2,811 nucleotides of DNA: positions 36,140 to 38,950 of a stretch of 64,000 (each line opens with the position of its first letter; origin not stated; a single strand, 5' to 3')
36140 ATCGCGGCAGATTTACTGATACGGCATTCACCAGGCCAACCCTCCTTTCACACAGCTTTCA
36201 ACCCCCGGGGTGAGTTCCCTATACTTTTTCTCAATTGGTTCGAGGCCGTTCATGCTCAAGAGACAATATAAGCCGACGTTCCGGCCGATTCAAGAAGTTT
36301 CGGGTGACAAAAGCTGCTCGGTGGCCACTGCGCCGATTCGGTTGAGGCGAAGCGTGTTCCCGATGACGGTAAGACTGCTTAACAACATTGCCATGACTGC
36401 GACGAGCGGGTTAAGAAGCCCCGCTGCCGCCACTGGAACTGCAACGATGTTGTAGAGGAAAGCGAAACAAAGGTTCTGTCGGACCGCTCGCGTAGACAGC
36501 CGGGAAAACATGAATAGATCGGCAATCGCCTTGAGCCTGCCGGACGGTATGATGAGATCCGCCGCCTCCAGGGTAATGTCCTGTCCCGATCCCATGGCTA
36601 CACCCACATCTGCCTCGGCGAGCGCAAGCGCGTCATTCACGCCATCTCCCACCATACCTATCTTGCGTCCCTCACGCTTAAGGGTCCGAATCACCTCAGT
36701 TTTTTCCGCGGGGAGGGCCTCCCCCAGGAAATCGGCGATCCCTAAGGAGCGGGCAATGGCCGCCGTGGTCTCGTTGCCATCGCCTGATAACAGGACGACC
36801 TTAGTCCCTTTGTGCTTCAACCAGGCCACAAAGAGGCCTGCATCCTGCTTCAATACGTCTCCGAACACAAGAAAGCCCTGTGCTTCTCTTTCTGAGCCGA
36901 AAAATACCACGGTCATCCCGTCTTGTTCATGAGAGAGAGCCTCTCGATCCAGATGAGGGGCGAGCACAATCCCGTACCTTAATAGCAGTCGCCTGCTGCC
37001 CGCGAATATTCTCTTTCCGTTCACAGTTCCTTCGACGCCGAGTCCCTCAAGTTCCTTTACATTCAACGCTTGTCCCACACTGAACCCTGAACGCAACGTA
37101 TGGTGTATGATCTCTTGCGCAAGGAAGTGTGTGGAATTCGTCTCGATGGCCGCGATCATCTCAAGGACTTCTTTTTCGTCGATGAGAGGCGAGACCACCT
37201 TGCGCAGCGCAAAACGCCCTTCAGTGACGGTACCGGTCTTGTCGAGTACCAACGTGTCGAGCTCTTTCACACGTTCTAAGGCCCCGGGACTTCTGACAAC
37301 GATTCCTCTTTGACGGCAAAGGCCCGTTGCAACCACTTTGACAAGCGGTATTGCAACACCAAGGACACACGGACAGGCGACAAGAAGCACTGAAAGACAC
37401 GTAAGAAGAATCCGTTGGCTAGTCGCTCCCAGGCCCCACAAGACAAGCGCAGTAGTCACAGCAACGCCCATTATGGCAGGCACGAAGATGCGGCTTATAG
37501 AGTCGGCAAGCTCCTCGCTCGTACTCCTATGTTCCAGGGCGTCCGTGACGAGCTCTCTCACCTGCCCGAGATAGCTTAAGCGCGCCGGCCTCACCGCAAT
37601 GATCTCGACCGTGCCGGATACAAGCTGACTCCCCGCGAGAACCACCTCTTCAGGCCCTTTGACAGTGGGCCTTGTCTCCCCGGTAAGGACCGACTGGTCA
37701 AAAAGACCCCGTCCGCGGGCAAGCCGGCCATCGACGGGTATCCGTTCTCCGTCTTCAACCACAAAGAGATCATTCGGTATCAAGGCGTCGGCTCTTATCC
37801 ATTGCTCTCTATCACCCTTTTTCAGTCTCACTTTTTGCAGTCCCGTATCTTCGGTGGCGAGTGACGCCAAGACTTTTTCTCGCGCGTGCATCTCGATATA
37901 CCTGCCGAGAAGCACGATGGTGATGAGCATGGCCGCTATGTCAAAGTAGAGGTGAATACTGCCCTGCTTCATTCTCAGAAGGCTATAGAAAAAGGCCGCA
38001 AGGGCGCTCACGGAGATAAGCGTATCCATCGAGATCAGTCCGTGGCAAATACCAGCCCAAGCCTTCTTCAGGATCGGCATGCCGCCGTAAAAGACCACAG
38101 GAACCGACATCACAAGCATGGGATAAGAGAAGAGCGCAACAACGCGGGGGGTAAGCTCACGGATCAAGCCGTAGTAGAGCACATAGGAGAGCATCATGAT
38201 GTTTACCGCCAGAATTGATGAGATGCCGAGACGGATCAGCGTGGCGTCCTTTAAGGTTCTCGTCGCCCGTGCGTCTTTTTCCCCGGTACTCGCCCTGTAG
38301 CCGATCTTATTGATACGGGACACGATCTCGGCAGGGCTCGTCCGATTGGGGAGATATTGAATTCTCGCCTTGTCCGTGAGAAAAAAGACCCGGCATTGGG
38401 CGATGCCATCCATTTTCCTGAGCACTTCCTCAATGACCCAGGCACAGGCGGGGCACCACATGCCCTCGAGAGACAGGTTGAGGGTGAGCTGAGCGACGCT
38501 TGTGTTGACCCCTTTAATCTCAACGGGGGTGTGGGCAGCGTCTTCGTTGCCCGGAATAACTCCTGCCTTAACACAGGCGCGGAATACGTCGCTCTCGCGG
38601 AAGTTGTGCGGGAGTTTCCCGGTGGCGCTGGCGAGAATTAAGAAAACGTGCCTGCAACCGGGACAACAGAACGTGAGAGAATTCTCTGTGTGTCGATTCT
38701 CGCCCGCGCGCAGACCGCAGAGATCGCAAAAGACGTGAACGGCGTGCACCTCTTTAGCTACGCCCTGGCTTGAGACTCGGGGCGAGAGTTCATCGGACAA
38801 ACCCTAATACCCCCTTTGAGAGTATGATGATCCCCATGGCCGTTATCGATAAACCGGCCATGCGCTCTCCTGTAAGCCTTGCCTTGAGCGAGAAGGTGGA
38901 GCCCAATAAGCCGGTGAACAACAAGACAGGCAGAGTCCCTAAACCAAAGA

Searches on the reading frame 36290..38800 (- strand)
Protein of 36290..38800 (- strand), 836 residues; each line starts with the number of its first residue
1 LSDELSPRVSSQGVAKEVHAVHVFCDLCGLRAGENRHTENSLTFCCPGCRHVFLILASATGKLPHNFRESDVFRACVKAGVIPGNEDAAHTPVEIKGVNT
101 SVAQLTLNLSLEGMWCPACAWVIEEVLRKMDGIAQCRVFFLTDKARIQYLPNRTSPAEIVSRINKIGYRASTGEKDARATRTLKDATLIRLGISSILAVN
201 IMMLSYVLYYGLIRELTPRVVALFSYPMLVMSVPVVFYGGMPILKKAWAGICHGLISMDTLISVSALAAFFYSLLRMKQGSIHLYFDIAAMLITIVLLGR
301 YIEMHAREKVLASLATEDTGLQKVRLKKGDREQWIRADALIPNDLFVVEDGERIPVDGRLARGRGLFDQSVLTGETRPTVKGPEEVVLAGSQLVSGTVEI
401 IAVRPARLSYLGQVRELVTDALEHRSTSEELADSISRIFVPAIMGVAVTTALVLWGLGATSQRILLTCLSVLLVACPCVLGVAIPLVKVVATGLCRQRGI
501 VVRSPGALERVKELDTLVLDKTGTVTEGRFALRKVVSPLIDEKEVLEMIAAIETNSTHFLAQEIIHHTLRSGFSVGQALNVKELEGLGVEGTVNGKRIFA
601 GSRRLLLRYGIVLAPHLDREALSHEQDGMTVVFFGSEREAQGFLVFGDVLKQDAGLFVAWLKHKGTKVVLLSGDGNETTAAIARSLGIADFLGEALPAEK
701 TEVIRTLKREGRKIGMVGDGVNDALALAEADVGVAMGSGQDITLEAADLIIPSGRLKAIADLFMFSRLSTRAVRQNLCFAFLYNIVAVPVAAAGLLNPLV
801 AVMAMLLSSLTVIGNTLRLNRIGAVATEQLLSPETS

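Call 67: search_protein_families(library=pfam, proteins=[window:36290-38800:-], max_evalue=0.00001)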
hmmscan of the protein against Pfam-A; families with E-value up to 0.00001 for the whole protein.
window:36290-38800:- (836 aa): 3 families
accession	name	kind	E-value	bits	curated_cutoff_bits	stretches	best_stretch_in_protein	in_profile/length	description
PF00122.25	E1-E2_ATPase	-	8.4e-39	133.4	28.1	1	323-494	6-177/181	E1-E2 ATPase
PF00702.32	Hydrolase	-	1.5e-22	81.4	26.4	1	515-731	2-191/191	haloacid dehalogenase-like hydrolase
PF00403.32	HMA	-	1.7e-08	35.1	24.8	1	110-168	3-61/62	Heavy-metal-associated domain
